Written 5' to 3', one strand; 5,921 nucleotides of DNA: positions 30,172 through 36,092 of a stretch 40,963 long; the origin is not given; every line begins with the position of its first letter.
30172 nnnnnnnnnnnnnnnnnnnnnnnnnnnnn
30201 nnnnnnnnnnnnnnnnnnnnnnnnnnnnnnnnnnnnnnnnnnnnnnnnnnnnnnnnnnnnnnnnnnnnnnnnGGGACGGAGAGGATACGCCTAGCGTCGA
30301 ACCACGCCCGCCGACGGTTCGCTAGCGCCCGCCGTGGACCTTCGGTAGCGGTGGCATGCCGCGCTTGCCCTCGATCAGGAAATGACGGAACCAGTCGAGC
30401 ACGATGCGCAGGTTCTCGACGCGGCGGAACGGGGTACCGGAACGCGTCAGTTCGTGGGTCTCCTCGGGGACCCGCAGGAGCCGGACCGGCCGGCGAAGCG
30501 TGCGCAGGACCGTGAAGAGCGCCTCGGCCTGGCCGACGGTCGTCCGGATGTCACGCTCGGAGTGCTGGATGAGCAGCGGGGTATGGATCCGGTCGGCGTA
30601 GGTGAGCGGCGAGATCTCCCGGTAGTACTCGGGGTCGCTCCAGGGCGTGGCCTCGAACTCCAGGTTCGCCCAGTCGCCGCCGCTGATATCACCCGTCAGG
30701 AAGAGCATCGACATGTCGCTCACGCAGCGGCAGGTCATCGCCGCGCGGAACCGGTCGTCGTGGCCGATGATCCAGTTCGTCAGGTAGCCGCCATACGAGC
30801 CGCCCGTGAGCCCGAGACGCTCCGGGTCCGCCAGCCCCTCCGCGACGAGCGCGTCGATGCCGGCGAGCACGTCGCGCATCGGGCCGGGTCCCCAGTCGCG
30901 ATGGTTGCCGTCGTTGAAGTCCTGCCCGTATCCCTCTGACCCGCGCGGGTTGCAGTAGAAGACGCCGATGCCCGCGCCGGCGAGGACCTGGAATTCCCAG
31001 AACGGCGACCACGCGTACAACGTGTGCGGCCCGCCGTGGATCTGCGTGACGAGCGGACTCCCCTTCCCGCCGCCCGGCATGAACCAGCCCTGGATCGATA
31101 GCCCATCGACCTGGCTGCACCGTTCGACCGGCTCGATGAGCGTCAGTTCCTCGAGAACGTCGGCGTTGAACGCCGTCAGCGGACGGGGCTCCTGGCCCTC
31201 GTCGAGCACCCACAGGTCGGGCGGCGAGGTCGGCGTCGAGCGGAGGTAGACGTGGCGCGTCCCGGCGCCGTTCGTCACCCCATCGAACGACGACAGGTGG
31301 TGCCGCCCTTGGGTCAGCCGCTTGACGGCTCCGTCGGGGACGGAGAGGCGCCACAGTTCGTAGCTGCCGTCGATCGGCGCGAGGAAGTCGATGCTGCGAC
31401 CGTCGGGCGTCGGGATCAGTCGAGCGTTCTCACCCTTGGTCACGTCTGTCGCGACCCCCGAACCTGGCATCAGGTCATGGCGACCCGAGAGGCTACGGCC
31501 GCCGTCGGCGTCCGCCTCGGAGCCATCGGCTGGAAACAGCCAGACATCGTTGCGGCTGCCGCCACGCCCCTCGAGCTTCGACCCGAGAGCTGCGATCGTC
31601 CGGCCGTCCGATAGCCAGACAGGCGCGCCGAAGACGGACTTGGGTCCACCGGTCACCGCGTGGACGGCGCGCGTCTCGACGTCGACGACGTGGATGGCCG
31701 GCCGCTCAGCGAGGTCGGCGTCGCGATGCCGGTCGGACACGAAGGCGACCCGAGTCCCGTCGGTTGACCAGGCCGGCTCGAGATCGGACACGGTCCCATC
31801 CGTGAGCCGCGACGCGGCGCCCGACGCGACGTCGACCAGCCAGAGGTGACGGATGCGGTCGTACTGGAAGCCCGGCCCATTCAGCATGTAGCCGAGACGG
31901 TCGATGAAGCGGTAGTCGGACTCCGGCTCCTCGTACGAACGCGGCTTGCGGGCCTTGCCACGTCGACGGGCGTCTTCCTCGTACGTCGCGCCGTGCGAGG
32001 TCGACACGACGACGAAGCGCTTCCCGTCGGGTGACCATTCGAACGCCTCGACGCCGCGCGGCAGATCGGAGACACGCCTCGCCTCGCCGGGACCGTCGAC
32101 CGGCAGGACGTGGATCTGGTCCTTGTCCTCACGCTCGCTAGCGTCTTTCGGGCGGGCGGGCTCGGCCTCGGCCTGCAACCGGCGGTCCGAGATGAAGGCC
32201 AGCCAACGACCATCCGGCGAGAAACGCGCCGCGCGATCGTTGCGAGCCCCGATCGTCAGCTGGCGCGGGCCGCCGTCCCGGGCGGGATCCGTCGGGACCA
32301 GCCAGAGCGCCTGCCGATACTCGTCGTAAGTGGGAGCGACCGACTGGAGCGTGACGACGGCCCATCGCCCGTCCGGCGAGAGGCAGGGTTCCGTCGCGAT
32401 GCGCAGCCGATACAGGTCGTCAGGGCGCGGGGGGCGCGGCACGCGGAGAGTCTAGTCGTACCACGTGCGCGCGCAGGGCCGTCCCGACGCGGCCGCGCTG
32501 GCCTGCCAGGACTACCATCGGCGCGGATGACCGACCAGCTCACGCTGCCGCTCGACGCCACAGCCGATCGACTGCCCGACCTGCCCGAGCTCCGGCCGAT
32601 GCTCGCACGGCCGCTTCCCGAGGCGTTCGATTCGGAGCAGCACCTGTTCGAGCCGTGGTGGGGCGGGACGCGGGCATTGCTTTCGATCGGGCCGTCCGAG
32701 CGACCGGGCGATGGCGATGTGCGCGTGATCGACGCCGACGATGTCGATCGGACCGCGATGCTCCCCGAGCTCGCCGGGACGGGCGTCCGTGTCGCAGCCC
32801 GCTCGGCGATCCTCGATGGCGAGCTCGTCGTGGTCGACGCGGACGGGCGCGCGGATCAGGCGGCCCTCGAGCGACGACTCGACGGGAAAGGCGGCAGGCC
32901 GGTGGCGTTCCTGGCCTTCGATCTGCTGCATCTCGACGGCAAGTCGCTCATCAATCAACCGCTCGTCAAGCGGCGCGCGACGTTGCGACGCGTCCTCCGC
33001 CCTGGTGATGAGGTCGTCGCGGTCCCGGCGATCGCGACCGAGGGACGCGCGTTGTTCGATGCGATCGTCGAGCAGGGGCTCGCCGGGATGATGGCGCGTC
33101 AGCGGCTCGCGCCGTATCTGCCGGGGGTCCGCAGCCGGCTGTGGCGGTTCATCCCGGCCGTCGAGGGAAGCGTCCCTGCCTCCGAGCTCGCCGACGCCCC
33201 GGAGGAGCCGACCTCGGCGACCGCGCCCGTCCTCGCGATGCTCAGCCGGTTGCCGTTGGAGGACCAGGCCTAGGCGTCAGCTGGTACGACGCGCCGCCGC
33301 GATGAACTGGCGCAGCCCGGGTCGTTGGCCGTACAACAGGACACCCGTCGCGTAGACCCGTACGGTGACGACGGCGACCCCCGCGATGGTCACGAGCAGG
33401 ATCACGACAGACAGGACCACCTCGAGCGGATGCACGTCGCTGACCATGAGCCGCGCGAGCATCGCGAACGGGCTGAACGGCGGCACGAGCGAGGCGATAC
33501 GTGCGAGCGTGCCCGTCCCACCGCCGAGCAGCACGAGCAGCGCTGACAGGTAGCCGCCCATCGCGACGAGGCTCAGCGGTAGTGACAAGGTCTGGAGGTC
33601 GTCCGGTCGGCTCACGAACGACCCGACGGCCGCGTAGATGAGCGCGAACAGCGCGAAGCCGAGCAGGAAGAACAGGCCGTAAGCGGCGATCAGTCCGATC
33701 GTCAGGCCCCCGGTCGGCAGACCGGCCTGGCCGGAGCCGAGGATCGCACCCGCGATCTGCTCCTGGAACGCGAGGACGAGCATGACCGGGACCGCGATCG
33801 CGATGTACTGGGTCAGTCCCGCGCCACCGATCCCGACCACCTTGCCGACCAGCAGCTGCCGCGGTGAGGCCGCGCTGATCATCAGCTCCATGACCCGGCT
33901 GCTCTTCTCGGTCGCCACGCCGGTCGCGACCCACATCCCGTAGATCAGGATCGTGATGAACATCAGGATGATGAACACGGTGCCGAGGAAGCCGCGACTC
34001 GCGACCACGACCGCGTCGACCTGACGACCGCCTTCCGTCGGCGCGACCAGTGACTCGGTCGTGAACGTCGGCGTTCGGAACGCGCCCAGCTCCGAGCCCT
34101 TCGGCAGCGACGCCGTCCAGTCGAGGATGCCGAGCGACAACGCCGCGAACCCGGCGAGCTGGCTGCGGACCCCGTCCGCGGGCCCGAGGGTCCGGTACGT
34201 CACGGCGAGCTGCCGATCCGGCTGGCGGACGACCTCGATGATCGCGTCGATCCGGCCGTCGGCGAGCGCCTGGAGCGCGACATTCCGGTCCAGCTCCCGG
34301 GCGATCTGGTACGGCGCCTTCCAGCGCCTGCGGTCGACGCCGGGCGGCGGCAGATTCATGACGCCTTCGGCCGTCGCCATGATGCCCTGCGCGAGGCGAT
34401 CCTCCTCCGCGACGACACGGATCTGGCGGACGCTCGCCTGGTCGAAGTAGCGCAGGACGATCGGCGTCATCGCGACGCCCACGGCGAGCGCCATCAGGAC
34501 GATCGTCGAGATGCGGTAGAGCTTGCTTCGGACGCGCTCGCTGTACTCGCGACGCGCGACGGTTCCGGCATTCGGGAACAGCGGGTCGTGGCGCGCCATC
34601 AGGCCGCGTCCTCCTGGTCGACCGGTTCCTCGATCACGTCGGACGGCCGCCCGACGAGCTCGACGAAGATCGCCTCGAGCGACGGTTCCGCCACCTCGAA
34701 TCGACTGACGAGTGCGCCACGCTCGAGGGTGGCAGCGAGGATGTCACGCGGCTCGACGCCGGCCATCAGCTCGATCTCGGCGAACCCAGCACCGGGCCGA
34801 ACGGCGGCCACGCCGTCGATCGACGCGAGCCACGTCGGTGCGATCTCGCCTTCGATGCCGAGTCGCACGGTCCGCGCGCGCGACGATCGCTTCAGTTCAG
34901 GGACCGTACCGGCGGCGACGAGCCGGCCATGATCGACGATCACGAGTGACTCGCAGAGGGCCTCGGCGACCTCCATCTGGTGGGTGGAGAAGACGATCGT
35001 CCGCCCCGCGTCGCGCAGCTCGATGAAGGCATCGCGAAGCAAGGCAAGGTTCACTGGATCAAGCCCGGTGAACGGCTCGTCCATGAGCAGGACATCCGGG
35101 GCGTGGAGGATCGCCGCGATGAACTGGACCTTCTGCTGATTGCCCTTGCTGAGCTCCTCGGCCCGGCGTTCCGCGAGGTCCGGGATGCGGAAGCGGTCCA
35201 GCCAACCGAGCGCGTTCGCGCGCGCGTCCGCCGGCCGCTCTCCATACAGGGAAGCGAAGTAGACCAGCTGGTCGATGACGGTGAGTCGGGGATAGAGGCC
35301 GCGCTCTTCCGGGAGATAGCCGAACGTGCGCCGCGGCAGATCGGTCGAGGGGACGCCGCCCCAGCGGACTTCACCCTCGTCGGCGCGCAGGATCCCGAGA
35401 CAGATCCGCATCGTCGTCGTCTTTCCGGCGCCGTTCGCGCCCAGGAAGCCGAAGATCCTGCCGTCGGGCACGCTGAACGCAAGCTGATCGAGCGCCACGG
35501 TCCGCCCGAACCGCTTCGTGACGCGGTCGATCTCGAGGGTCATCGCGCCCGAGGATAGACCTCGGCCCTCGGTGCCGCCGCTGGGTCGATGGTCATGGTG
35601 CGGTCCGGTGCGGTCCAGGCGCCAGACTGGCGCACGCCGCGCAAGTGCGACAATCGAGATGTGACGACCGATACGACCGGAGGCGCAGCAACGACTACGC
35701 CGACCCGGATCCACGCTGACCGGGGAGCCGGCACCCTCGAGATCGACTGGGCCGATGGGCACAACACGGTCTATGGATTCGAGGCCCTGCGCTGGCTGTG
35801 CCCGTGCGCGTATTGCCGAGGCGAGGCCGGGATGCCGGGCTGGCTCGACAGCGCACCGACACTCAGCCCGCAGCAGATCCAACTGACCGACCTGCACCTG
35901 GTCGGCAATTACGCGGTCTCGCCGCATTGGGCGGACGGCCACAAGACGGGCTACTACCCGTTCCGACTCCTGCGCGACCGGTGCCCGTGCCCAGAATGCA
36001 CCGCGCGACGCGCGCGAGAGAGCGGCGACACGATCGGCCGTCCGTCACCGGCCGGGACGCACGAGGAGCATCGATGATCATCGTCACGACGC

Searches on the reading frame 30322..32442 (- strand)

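Call 101: search_protein_families(library=pfam, proteins=[window:30322-32442:-], max_evalue=0.0001)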
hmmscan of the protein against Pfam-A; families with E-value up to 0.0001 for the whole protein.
window:30322-32442:- (706 aa): 3 families
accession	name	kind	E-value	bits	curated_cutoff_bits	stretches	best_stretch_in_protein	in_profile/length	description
PF00326.27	Peptidase_S9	-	3.4e-48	164.4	22.6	1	479-688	2-209/213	Prolyl oligopeptidase family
PF07676.18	PD40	-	8e-22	77.1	20.9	1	60-88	2-30/38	WD40-like Beta Propeller Repeat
PF00930.27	DPPIV_N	-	2.2e-05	23.8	22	0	23-95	2-71/354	Dipeptidyl peptidase IV (DPP IV) N-terminal region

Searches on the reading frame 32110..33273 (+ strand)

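Call 101: search_protein_families(library=pfam, proteins=[window:32110-33273:+], max_evalue=0.0001)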
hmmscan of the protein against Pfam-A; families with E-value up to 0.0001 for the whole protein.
window:32110-33273:+ (387 aa): 1 family
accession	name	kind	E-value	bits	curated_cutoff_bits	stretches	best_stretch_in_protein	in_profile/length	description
PF01068.26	DNA_ligase_A_M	-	1.9e-17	64.1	26.2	1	163-345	1-200/204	ATP dependent DNA ligase domain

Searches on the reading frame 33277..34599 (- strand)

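Call 101: search_protein_families(library=pfam, proteins=[window:33277-34599:-], max_evalue=0.0001)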
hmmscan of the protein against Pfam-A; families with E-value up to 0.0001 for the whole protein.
window:33277-34599:- (440 aa): 1 family
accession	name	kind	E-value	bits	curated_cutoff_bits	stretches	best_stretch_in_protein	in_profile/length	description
PF12698.13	ABC2_membrane_3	-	1.2e-33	117.2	31.6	1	29-412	4-345/347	ABC-2 family transporter protein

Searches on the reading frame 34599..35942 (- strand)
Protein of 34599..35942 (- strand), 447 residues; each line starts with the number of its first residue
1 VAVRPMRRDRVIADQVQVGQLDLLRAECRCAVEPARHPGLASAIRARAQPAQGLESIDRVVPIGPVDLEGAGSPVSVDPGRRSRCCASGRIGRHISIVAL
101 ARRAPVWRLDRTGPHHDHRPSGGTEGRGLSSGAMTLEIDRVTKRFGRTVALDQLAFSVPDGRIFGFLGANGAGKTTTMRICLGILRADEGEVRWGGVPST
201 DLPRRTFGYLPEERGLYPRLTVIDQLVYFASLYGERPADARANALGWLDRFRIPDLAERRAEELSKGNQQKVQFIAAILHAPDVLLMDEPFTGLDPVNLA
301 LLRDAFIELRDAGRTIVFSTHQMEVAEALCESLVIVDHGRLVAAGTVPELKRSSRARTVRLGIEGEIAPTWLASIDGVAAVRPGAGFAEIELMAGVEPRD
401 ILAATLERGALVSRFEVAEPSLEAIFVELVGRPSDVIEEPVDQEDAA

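Call 101: search_protein_families(library=pfam, proteins=[window:34599-35942:-], max_evalue=0.0001)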
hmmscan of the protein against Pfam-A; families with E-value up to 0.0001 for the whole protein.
window:34599-35942:- (447 aa): 3 families
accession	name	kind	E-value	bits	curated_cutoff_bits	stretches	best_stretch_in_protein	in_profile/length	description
PF00005.33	ABC_tran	-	1.3e-25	91.1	25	1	151-291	1-136/137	ABC transporter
PF13304.12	AAA_21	-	1.6e-15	58.4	27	1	254-325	228-302/304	AAA domain, putative AbiEii toxin, Type IV TA system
PF13732.12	DrrA1-3_C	-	1.7e-10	41.9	27.4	1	345-430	1-81/81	ATP-binding protein DrrA1-3-like, C-terminal domain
